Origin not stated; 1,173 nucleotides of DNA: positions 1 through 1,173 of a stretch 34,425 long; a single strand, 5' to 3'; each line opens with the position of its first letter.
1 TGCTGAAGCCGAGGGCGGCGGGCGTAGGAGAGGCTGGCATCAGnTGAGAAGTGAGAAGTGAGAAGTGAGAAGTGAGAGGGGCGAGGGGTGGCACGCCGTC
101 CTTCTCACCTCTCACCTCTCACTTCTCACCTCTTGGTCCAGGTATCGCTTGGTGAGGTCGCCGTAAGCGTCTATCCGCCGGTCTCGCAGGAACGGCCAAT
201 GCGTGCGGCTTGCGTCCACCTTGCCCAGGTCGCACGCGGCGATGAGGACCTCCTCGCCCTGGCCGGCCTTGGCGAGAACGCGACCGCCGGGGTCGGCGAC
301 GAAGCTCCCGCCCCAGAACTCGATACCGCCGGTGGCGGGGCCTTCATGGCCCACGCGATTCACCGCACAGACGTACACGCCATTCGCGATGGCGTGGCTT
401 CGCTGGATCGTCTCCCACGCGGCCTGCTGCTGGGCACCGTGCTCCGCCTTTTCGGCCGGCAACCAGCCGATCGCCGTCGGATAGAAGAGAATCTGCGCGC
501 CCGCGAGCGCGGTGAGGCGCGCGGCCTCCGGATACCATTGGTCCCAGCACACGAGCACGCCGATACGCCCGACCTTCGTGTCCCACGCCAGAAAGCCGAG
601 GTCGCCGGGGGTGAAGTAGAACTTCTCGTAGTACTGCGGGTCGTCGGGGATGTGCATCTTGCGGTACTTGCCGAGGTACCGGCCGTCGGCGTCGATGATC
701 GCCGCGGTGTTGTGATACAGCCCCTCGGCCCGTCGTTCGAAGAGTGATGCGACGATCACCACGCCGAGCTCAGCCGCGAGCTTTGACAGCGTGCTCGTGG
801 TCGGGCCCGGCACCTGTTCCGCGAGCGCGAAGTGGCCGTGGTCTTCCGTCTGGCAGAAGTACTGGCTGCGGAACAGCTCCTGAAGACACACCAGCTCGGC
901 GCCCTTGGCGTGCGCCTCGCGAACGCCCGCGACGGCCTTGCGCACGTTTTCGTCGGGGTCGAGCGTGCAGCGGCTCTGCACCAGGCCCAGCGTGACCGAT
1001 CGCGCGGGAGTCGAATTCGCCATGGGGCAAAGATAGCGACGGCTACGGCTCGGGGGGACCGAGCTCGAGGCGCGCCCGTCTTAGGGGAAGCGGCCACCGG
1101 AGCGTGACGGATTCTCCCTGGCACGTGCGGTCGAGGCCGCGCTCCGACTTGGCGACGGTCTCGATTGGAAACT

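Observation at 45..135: Family of stop-codon-associated hairpins built from tandem heptanucleotide repeats; this copy supplies the stop codon and C-terminal tail of aguB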

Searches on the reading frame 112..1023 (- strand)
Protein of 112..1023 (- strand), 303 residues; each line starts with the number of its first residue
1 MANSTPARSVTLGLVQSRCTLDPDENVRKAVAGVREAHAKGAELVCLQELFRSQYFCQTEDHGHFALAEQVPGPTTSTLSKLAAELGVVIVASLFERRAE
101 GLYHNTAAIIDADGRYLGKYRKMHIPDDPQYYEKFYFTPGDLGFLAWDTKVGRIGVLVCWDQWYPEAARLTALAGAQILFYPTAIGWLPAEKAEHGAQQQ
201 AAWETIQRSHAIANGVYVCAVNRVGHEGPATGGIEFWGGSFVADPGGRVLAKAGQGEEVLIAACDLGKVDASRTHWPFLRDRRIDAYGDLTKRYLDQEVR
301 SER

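Call 11: search_protein_families(library=pfam, proteins=[window:112-1023:-])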
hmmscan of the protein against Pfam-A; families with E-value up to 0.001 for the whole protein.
window:112-1023:- (303 aa): 1 family
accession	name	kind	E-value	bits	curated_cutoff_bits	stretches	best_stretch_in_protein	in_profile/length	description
PF00795.27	CN_hydrolase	-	5.7e-63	213.1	23.2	1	13-273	3-255/256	Carbon-nitrogen hydrolase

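Call 12: find_homologous_proteins(query=window:112-1023:-, max_evalue=1e-40)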
Query window:112-1023:- (303 aa): 8000 proteins with E <= 1e-40 among 8000 candidates; the best 120 are listed.
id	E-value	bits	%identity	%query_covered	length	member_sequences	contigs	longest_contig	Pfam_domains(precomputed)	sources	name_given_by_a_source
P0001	4.5e-197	671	95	100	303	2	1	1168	PF00795.28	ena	-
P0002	1.2e-194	663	94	100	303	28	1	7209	PF00795.28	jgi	jgi:N-carbamoylputrescine amidase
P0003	5.9e-193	658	92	100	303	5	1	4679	PF00795.28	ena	-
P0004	1.8e-189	646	93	98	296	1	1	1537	PF00795.28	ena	-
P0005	3.5e-188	642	92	98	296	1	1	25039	PF00795.28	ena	-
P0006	5.7e-188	641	92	97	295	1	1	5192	PF00795.28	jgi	-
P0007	7.4e-188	641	92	98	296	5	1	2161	PF00795.28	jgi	jgi:N-carbamoylputrescine amidase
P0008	1.2e-187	640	92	97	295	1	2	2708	PF00795.28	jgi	jgi:N-carbamoylputrescine amidase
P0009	1.4e-187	640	92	97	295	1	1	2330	PF00795.28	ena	-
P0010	2.0e-187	640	92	97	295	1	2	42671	PF00795.28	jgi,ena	-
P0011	3.6e-187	639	92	97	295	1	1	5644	PF00795.28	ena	-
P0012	4.1e-187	639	92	98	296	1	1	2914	PF00795.28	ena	-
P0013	4.2e-187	639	92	97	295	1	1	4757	PF00795.28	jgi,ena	-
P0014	5.8e-187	638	92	97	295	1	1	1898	PF00795.28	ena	-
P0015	7.3e-187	638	92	98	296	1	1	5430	PF00795.28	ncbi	ncbi:MAG: carbon-nitrogen hydrolase [Deltaproteobacteria bacterium]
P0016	1.1e-186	637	91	98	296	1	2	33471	PF00795.28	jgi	jgi:N-carbamoylputrescine amidase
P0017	1.3e-186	637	92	97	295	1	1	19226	PF00795.28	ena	-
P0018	1.4e-186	637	92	98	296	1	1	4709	PF00795.28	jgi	-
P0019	1.4e-186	637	92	98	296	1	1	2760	PF00795.28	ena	-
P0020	1.6e-186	637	92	97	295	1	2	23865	PF00795.28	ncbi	ncbi:MAG: carbon-nitrogen hydrolase [Gemmatimonadota bacterium]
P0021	2.2e-186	636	91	97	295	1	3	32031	PF00795.28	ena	-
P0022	3.7e-186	636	92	97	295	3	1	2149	PF00795.28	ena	-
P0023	6.5e-186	635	91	98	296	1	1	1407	PF00795.28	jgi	jgi:N-carbamoylputrescine amidase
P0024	6.6e-186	635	91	98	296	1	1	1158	PF00795.28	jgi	jgi:N-carbamoylputrescine amidase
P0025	8.2e-186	634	91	97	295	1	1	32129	PF00795.28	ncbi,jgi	ncbi:MAG TPA: carbon-nitrogen hydrolase [Gemmatimonadales bacterium]|jgi:N-carbamoylputrescine amida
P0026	1.3e-185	634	91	97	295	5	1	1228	PF00795.28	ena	-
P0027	2.2e-185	633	91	97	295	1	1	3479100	PF00795.28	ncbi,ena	-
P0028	3.0e-185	633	91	98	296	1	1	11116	PF00795.28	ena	-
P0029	6.7e-185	631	91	98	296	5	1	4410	PF00795.28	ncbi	-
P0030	9.7e-185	631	92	96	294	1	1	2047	PF00795.28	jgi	jgi:N-carbamoylputrescine amidase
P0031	1.1e-184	631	93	95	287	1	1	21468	PF00795.28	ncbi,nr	ncbi:MAG TPA: carbon-nitrogen hydrolase [Gemmatimonadales bacterium]|nr:carbon-nitrogen hydrolase [G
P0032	2.5e-184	630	93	96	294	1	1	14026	PF00795.28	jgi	jgi:N-carbamoylputrescine amidase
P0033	1.0e-183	628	92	96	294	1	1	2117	PF00795.28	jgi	-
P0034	1.6e-183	627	92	96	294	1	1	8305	PF00795.28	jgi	jgi:N-carbamoylputrescine amidase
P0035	2.2e-183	626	90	97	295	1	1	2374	PF00795.28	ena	-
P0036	2.5e-183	626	92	96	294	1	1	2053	PF00795.28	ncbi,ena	-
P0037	2.5e-183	626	92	96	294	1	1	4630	PF00795.28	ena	-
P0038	3.1e-183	626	92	96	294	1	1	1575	PF00795.28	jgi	jgi:N-carbamoylputrescine amidase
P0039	4.3e-183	625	92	96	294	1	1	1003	PF00795.28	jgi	jgi:N-carbamoylputrescine amidase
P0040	4.7e-183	625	92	95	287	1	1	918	PF00795.28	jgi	jgi:N-carbamoylputrescine amidase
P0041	4.8e-183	625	90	98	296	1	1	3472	PF00795.28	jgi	jgi:N-carbamoylputrescine amidase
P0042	6.2e-183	625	89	98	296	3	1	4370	PF00795.28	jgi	jgi:N-carbamoylputrescine amidase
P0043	6.3e-183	625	91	96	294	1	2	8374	PF00795.28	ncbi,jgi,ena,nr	ncbi:MAG TPA: carbon-nitrogen hydrolase [Gemmatimonadales bacterium]|nr:carbon-nitrogen hydrolase [G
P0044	7.9e-183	625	91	96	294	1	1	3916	PF00795.28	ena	-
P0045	1.3e-182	624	91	96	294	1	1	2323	PF00795.28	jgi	jgi:N-carbamoylputrescine amidase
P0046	1.4e-182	624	91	96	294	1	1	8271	PF00795.28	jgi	jgi:N-carbamoylputrescine amidase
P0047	1.8e-182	623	92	96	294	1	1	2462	PF00795.28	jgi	jgi:N-carbamoylputrescine amidase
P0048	1.9e-182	623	91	96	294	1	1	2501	PF00795.28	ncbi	-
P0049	2.2e-182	623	92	95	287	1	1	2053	PF00795.28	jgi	jgi:N-carbamoylputrescine amidase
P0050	2.5e-182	623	91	96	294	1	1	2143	PF00795.28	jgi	jgi:N-carbamoylputrescine amidase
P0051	9.9e-182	621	90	98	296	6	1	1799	PF00795.28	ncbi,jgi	jgi:N-carbamoylputrescine amidase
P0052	1.6e-181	620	90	96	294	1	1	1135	PF00795.28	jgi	jgi:N-carbamoylputrescine amidase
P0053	2.2e-181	620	90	96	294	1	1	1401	PF00795.28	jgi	jgi:N-carbamoylputrescine amidase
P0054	4.3e-181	619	91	96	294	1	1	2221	PF00795.28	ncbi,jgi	-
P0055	1.8e-177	607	87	97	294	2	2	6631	PF00795.28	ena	-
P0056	2.9e-176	603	85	98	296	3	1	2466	PF00795.28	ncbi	-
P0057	6.9e-176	602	85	98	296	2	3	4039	PF00795.28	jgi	jgi:N-carbamoylputrescine amidase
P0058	1.0e-175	601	86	98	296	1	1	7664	PF00795.28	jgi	-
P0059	1.4e-175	601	86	96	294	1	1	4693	PF00795.28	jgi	jgi:N-carbamoylputrescine amidase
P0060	2.6e-175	600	85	98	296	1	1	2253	PF00795.28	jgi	-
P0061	5.1e-175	599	85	96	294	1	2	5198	PF00795.28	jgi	jgi:N-carbamoylputrescine amidase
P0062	5.7e-175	599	85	98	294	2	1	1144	PF00795.28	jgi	jgi:N-carbamoylputrescine amidase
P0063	6.5e-175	599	85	96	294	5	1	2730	PF00795.28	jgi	jgi:N-carbamoylputrescine amidase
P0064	7.0e-175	598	85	96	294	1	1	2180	PF00795.28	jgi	jgi:N-carbamoylputrescine amidase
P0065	7.2e-175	598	86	98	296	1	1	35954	PF00795.28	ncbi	-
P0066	8.6e-175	598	84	98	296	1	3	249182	PF00795.28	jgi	jgi:N-carbamoylputrescine amidase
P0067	2.1e-174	597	88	94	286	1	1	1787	PF00795.28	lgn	-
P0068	2.3e-174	597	85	98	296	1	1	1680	PF00795.28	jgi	jgi:N-carbamoylputrescine amidase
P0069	2.7e-174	597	88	94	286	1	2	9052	PF00795.28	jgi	jgi:N-carbamoylputrescine amidase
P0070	3.8e-174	596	86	98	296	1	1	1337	PF00795.28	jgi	jgi:N-carbamoylputrescine amidase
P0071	4.2e-174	596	87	94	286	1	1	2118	PF00795.28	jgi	jgi:N-carbamoylputrescine amidase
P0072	4.7e-174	596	85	98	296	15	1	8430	PF00795.28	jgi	jgi:N-carbamoylputrescine amidase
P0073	6.2e-174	595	88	94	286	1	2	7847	PF00795.28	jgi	jgi:N-carbamoylputrescine amidase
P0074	7.7e-174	595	85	97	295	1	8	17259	PF00795.28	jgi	jgi:N-carbamoylputrescine amidase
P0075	7.9e-174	595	87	94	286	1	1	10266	PF00795.28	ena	-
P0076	1.4e-173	594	85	98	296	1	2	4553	PF00795.28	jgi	jgi:N-carbamoylputrescine amidase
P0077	1.6e-173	594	86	96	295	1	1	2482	PF00795.28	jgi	jgi:N-carbamoylputrescine amidase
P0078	1.8e-173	594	84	98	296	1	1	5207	PF00795.28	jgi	jgi:N-carbamoylputrescine amidase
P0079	2.2e-173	594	87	94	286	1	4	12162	PF00795.28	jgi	jgi:N-carbamoylputrescine amidase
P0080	2.9e-173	593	84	98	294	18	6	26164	PF00795.28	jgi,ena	jgi:N-carbamoylputrescine amidase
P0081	4.4e-173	593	87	94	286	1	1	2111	PF00795.28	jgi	jgi:N-carbamoylputrescine amidase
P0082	4.8e-173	592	84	98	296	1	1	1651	PF00795.28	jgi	jgi:N-carbamoylputrescine amidase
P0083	6.9e-173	592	85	97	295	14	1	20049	PF00795.28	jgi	jgi:N-carbamoylputrescine amidase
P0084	1.2e-172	591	84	97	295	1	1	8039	PF00795.28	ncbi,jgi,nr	ncbi:MAG TPA: carbon-nitrogen hydrolase [Gemmatimonadales bacterium]|nr:carbon-nitrogen hydrolase [G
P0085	1.6e-172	591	87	94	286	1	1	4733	PF00795.28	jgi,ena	-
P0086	2.1e-172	590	85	97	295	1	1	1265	PF00795.28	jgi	jgi:N-carbamoylputrescine amidase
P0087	2.3e-172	590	85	96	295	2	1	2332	PF00795.28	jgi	jgi:N-carbamoylputrescine amidase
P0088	4.4e-172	589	84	98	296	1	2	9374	PF00795.28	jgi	jgi:N-carbamoylputrescine amidase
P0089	5.2e-172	589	84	97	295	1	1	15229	PF00795.28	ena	-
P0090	9.3e-172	588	84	97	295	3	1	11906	PF00795.28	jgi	jgi:N-carbamoylputrescine amidase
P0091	1.3e-171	588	84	96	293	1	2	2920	PF00795.28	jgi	jgi:N-carbamoylputrescine amidase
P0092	1.8e-171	587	83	98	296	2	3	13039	PF00795.28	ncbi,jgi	jgi:N-carbamoylputrescine amidase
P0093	2.0e-171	587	84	97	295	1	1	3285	PF00795.28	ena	-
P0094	2.1e-171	587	84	96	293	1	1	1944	PF00795.28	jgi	jgi:N-carbamoylputrescine amidase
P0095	2.1e-171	587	85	96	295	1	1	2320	PF00795.28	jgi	jgi:N-carbamoylputrescine amidase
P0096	2.3e-171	587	84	97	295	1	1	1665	PF00795.28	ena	-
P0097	3.0e-171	587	84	97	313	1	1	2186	PF00795.28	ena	-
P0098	4.3e-171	586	83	96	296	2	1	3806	PF00795.28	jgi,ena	jgi:N-carbamoylputrescine amidase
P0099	5.9e-171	586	83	98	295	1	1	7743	PF00795.28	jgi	jgi:N-carbamoylputrescine amidase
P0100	6.8e-171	585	84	96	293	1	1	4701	PF00795.28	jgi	jgi:N-carbamoylputrescine amidase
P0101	7.9e-171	585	84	98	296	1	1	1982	PF00795.28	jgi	jgi:N-carbamoylputrescine amidase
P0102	8.3e-171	585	83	98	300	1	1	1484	PF00795.28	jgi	jgi:N-carbamoylputrescine amidase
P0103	9.7e-171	585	83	98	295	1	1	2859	PF00795.28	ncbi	-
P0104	1.5e-170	584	86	95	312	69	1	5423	PF00795.28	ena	-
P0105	1.7e-170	584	84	96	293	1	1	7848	PF00795.28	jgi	jgi:N-carbamoylputrescine amidase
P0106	1.8e-170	584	85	95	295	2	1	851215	PF00795.28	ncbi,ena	-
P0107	2.2e-170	584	84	95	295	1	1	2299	PF00795.28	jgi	jgi:N-carbamoylputrescine amidase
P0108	3.3e-170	583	84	97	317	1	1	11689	PF00795.28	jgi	jgi:N-carbamoylputrescine amidase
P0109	3.5e-170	583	82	98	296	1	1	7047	PF00795.28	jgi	jgi:N-carbamoylputrescine amidase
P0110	3.6e-170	583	83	98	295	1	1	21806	PF00795.28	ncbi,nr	ncbi:MAG TPA: carbon-nitrogen hydrolase [Gemmatimonadales bacterium]|nr:carbon-nitrogen hydrolase [G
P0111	3.8e-170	583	83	96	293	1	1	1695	PF00795.28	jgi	jgi:N-carbamoylputrescine amidase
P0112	4.4e-170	583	83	97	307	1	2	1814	PF00795.28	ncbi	-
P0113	4.8e-170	583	84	98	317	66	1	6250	PF00795.28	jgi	jgi:N-carbamoylputrescine amidase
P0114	5.4e-170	582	84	98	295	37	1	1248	PF00795.28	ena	-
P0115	7.7e-170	582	83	98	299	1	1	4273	PF00795.28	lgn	-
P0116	1.1e-169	581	81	98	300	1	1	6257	PF00795.28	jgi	jgi:N-carbamoylputrescine amidase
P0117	1.2e-169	581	83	97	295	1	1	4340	PF00795.28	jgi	jgi:N-carbamoylputrescine amidase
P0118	1.3e-169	581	83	96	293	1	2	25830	PF00795.28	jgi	jgi:N-carbamoylputrescine amidase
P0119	1.4e-169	581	94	88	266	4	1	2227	PF00795.28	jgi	jgi:N-carbamoylputrescine amidase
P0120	2.2e-169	580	83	98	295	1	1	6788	PF00795.28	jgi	jgi:N-carbamoylputrescine amidase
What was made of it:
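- On Cyanobacterial STRR: The host is Gemmatimonadales-like according to the names of AguB homologs (call 12).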

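Call 15: find_encoding_contigs(protein=P0002, flank=10000, max_places=5)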
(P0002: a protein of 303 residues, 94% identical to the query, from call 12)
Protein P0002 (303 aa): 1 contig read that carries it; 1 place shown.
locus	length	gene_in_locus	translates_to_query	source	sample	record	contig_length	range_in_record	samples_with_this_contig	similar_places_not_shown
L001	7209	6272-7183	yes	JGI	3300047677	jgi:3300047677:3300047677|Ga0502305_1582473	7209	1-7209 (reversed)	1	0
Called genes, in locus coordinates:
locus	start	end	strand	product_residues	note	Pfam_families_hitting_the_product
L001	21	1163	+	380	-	PF00343:Phosphorylase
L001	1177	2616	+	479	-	PF08323:Glyco_transf_5, PF13439:Glyco_transf_4 (faint), PF13579:Glyco_trans_4_4 (faint), PF00534:Glycos_transf_1, PF13692:Glyco_trans_1_4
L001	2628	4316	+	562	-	PF03065:Glyco_hydro_57, PF09210:BE_C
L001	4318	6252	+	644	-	PF03065:Glyco_hydro_57, PF09094:AmyA-A_glucT_m, PF09095:AmyA-gluTrfs_C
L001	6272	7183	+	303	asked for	PF00795:CN_hydrolase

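Call 16: find_encoding_contigs(protein=P0027, flank=10000, max_places=3)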
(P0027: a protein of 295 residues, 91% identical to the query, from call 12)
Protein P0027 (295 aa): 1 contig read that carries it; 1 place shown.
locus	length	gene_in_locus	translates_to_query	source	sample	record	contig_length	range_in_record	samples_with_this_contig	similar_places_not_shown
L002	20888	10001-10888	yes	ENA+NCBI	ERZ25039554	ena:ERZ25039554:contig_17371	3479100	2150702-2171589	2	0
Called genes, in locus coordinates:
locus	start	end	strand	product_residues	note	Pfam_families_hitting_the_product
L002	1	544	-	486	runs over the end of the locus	PF22807:TrAA12, PF07995:GSDH (weak)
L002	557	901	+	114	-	PF02201:SWIB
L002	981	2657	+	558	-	PF00005:ABC_tran, PF02463:SMC_N (faint), PF13476:AAA_23 (faint), PF13555:AAA_29 (faint), PF13304:AAA_21 (faint), PF12848:ABC_tran_Xtn, PF00005:ABC_tran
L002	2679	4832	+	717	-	PF11897:DUF3417, PF00343:Phosphorylase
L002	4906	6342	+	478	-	PF08323:Glyco_transf_5, PF00534:Glycos_transf_1, PF13692:Glyco_trans_1_4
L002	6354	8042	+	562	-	PF03065:Glyco_hydro_57, PF09210:BE_C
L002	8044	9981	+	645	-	PF03065:Glyco_hydro_57, PF09094:AmyA-A_glucT_m, PF09095:AmyA-gluTrfs_C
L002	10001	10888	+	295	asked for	PF00795:CN_hydrolase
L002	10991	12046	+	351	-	PF04371:PAD_porph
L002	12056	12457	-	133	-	-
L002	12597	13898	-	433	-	PF01979:Amidohydro_1, PF07969:Amidohydro_3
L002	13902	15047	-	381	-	PF01546:Peptidase_M20, PF07687:M20_dimer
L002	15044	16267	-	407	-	PF07969:Amidohydro_3, PF01979:Amidohydro_1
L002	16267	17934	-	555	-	PF17391:Urocanase_N, PF01175:Urocanase, PF17392:Urocanase_C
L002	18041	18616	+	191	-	PF07638:Sigma70_ECF (faint), PF04542:Sigma70_r2, PF08281:Sigma70_r4_2, PF04545:Sigma70_r4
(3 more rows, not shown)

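Call 31: find_related_loci(query=window:112-1023:-, collection=metagenome_contigs, flank=10000)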
Query window:112-1023:- (303 aa) in metagenome_contigs; peptide patterns used: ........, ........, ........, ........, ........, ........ (x = any residue, [..] = any of these).
600 stretches matched a pattern (row limit reached: there are more); 598 encode a relative of the query (tblastn E <= 1e-3); the best 80 are kept; 80 distinct loci.
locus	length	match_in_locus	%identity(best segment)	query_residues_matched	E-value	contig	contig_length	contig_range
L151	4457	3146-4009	86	9-296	2e-176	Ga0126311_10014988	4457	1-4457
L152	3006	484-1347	84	9-296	3e-178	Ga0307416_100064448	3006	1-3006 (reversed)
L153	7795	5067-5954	80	1-296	1e-166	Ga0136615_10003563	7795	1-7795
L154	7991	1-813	84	26-296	5e-153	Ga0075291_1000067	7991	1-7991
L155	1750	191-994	81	29-296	2e-164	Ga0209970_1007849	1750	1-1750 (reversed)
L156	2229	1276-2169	74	3-297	1e-160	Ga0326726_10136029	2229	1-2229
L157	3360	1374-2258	71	1-296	7e-152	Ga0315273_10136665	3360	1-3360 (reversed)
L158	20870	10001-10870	71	9-296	2e-142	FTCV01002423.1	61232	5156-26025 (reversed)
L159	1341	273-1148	71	7-297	4e-155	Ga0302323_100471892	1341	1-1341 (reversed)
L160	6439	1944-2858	66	2-303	3e-141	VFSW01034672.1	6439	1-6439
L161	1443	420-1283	71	10-296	2e-152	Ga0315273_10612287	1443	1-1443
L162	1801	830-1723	68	1-296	6e-150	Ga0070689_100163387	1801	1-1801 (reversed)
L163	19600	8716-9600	68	4-296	9e-138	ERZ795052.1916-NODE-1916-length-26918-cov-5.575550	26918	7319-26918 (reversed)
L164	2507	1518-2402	67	4-296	5e-145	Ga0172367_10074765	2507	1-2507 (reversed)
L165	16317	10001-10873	68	7-296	3e-137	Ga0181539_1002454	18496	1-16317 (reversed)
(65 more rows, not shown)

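Call 43: find_encoding_contigs(protein=P0010, flank=10000, max_places=3)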
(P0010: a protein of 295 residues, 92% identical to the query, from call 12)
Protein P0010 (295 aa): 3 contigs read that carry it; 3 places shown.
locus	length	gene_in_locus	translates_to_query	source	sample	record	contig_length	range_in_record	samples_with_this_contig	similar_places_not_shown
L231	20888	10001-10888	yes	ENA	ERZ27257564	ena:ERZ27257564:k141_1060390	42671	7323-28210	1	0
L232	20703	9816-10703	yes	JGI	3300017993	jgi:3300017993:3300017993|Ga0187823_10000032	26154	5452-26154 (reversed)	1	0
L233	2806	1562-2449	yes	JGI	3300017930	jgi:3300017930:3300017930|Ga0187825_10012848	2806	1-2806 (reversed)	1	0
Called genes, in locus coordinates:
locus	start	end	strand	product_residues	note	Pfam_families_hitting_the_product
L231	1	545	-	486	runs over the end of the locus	PF22807:TrAA12, PF07995:GSDH (weak)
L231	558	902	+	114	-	PF02201:SWIB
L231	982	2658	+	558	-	PF00005:ABC_tran, PF02463:SMC_N (faint), PF13476:AAA_23 (faint), PF13555:AAA_29 (faint), PF13304:AAA_21 (faint), PF12848:ABC_tran_Xtn, PF00005:ABC_tran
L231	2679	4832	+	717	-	PF11897:DUF3417, PF00343:Phosphorylase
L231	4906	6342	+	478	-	PF08323:Glyco_transf_5, PF00534:Glycos_transf_1, PF13692:Glyco_trans_1_4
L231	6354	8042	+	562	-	PF03065:Glyco_hydro_57, PF09210:BE_C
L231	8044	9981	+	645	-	PF03065:Glyco_hydro_57, PF09094:AmyA-A_glucT_m, PF09095:AmyA-gluTrfs_C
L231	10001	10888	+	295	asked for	PF00795:CN_hydrolase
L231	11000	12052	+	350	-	PF04371:PAD_porph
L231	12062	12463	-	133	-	-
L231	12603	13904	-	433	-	PF01979:Amidohydro_1, PF07969:Amidohydro_3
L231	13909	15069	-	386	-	PF01546:Peptidase_M20, PF07687:M20_dimer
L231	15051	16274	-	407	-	PF07969:Amidohydro_3, PF01979:Amidohydro_1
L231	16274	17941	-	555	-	PF17391:Urocanase_N, PF01175:Urocanase, PF17392:Urocanase_C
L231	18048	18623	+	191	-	PF07638:Sigma70_ECF (faint), PF04542:Sigma70_r2, PF08281:Sigma70_r4_2, PF04545:Sigma70_r4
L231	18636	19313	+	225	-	PF13490:zf-HC2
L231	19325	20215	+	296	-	PF13349:DUF4097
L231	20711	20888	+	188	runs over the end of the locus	-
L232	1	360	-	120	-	?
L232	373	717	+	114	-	PF02201:SWIB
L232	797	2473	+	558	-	PF00005:ABC_tran, PF02463:SMC_N (faint), PF13476:AAA_23 (faint), PF13555:AAA_29 (faint), PF13304:AAA_21 (faint), PF12848:ABC_tran_Xtn, PF00005:ABC_tran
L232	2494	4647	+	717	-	PF11897:DUF3417, PF00343:Phosphorylase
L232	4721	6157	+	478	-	PF08323:Glyco_transf_5, PF00534:Glycos_transf_1, PF13692:Glyco_trans_1_4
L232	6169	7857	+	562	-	PF03065:Glyco_hydro_57, PF09210:BE_C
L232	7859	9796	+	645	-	PF03065:Glyco_hydro_57, PF09094:AmyA-A_glucT_m, PF09095:AmyA-gluTrfs_C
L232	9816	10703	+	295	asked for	PF00795:CN_hydrolase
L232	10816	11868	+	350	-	PF04371:PAD_porph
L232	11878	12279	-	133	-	-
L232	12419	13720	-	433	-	PF01979:Amidohydro_1, PF07969:Amidohydro_3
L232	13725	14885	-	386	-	PF01546:Peptidase_M20, PF07687:M20_dimer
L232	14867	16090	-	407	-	PF07969:Amidohydro_3, PF01979:Amidohydro_1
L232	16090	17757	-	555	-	PF17391:Urocanase_N, PF01175:Urocanase, PF17392:Urocanase_C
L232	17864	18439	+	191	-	PF07638:Sigma70_ECF (faint), PF04542:Sigma70_r2, PF08281:Sigma70_r4_2, PF04545:Sigma70_r4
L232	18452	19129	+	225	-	PF13490:zf-HC2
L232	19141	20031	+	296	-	PF13349:DUF4097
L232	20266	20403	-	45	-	-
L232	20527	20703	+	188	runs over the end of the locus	-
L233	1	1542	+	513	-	?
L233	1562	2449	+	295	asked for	PF00795:CN_hydrolase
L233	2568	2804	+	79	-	?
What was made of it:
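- Hypervariability: L231, L232 and L233 encode the same AguB protein (call 43) but have 5/7, 4/8 and 4/9 units.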

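Call 44: find_encoding_contigs(protein=P0003, flank=10000, max_places=3)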
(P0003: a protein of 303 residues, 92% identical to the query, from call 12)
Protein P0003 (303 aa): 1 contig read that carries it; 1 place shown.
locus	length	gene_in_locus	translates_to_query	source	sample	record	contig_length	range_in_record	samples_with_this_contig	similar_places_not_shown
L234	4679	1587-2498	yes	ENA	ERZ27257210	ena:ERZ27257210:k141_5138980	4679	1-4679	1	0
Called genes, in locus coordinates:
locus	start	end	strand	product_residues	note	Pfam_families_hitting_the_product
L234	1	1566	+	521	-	?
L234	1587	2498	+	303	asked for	PF00795:CN_hydrolase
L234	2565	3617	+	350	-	PF04371:PAD_porph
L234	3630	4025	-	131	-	-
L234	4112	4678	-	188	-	?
